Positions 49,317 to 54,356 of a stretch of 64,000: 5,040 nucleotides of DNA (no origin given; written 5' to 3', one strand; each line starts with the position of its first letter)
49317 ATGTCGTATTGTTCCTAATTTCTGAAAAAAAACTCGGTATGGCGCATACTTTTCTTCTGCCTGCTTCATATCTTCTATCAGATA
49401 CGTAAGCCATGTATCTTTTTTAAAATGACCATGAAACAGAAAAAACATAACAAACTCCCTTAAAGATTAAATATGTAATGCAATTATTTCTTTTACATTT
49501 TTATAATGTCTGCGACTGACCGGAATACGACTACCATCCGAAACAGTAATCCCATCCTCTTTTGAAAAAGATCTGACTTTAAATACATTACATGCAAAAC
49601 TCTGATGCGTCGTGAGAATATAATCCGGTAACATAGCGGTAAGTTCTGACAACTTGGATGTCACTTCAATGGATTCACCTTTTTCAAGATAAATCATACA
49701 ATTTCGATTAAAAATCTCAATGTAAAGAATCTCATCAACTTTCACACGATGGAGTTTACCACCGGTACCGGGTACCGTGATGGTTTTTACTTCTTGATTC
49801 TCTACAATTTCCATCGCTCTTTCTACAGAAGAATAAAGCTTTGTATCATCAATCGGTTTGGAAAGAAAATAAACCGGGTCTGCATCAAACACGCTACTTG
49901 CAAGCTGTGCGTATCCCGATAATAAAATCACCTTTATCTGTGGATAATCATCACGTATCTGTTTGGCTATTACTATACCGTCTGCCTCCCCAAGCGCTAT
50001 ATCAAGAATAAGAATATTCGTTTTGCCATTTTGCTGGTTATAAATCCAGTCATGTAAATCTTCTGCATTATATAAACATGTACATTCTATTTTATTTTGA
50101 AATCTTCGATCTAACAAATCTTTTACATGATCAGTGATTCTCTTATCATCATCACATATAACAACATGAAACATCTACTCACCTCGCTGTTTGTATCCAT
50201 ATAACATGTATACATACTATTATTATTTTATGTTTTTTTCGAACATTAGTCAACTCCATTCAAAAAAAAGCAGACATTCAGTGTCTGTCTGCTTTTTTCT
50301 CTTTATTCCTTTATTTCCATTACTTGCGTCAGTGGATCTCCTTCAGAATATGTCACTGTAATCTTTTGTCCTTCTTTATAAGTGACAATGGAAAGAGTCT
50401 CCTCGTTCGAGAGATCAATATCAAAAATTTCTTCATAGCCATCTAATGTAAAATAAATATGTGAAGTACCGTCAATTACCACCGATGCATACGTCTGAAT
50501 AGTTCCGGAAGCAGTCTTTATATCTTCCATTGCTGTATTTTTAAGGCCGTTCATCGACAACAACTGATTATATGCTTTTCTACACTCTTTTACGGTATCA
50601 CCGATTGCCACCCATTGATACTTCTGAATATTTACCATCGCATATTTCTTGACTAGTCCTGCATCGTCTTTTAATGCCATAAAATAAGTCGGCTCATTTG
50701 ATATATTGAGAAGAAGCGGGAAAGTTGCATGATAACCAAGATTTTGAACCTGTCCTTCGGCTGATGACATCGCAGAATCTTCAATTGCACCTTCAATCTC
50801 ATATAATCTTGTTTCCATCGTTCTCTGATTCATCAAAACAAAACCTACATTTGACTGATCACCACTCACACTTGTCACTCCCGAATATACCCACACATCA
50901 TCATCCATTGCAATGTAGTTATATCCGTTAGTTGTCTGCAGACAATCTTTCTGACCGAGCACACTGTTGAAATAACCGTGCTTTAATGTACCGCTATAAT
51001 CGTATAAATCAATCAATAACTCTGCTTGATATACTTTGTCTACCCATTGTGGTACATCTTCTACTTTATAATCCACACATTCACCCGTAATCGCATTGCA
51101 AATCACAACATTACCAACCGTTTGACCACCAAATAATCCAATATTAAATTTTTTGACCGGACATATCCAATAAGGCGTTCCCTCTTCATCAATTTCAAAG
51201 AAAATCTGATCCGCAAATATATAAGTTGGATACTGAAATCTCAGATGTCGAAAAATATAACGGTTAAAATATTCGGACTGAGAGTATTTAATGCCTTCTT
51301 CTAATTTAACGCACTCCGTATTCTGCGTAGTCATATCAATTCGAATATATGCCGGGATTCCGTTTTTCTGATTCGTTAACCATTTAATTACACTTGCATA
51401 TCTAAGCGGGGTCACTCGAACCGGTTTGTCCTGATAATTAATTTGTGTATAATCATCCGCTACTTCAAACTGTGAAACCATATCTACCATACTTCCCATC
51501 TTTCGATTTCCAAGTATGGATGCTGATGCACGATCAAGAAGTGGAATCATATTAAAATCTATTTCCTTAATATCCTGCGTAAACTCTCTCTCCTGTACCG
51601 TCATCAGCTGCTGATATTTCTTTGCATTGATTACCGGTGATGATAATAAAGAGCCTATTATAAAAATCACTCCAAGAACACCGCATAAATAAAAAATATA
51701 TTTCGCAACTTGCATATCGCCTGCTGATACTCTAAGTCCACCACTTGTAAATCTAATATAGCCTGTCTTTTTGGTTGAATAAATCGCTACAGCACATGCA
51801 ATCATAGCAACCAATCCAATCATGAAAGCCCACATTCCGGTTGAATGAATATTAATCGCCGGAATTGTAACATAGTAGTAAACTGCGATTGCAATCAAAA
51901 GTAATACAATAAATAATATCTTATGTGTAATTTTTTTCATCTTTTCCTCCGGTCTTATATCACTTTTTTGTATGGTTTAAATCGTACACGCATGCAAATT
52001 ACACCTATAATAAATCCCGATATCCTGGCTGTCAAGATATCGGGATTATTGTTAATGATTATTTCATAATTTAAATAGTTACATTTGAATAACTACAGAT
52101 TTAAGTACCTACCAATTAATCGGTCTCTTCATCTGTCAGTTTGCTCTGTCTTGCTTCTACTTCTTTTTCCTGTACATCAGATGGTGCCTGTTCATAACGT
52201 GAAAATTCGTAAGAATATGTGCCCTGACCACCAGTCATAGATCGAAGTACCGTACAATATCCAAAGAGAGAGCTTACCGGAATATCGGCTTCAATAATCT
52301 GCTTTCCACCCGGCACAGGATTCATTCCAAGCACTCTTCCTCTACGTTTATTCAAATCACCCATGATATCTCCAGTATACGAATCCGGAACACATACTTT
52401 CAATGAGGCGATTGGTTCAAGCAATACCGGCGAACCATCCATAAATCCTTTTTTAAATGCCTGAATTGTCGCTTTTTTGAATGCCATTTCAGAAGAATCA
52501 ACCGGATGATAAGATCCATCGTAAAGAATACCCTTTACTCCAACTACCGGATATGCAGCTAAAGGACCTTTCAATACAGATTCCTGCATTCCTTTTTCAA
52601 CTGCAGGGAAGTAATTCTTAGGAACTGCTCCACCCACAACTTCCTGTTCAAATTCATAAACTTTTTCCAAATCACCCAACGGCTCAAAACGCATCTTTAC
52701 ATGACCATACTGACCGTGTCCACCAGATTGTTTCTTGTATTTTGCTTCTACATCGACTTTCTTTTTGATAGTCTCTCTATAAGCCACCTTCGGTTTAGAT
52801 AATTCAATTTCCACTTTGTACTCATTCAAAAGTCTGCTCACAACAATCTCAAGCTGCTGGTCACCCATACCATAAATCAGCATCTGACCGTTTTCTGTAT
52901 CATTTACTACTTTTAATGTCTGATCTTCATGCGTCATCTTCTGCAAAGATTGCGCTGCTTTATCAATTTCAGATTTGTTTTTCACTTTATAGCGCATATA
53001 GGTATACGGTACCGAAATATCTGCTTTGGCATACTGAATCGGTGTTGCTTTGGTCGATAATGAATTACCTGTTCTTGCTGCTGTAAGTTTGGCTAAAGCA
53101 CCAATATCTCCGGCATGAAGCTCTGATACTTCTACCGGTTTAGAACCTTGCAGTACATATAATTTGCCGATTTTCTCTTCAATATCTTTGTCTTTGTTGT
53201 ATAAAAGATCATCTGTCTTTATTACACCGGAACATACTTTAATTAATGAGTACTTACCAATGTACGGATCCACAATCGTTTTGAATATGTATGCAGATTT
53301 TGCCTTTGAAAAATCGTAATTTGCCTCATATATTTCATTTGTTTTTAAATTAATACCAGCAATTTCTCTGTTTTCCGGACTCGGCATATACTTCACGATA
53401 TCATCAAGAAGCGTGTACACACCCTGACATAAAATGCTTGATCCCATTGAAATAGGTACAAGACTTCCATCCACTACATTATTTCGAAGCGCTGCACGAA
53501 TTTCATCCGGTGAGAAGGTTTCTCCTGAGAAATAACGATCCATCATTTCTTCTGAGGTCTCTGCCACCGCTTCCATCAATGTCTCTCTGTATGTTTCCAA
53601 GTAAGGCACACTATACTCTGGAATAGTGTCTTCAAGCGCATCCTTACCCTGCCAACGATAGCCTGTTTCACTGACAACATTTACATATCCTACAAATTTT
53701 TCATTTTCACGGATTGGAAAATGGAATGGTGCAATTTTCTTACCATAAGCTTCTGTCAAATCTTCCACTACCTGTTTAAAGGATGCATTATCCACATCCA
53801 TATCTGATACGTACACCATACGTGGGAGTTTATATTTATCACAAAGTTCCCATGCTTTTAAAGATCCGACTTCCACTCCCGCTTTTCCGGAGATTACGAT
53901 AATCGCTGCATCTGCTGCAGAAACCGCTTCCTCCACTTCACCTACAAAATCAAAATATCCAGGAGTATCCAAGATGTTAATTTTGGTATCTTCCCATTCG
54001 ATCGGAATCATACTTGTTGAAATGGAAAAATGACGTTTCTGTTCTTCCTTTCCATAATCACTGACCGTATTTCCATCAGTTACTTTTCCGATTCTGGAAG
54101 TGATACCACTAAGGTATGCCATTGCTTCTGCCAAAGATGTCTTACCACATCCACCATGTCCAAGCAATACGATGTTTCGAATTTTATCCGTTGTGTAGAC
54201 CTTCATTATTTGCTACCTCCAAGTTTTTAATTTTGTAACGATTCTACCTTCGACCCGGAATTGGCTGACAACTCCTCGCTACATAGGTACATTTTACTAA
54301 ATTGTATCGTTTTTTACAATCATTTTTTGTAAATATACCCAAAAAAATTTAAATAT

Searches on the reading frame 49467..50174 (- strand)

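Call 71: search_protein_families(library=pfam, proteins=[window:49467-50174:-], max_evalue=0.0001)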
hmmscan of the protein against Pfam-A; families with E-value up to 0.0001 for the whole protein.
window:49467-50174:- (235 aa): 2 families
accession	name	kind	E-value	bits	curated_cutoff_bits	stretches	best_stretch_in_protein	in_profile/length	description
PF00072.30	Response_reg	-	1.8e-15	57.5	30.2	1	4-117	1-110/111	Response regulator receiver domain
PF04397.21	LytTR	-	2.5e-15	56.9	22.6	1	140-231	2-97/98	LytTr DNA-binding domain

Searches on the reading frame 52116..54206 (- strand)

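Call 71: search_protein_families(library=pfam, proteins=[window:52116-54206:-], max_evalue=0.0001)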
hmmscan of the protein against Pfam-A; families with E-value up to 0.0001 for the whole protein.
window:52116-54206:- (696 aa): 7 families
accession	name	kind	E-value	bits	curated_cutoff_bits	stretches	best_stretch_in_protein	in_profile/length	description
PF03764.24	EFG_IV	-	3.4e-42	143.5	24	1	472-590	1-119/121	Elongation factor G, domain IV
PF00009.33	GTP_EFTU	-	4.9e-37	127.8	26.5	1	8-276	2-188/188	Elongation factor Tu GTP binding domain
PF00679.30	EFG_C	-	3.1e-28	98.1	27.9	1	594-681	1-88/89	Elongation factor G C-terminus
PF14492.12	EFG_III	-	5.9e-18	65.1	27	1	400-470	4-74/75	Elongation Factor G, domain III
PF22042.2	EF-G_D2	-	2.2e-11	44.1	27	1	304-385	3-83/84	Elongation factor G domain 2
PF16658.11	RF3_C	-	4.9e-07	30.1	40.1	1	400-488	9-97/132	Class II release factor RF3, C-terminal domain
PF03144.31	GTP_EFTU_D2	-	7.6e-07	29.9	30.3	1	317-383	1-72/73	Elongation factor Tu domain 2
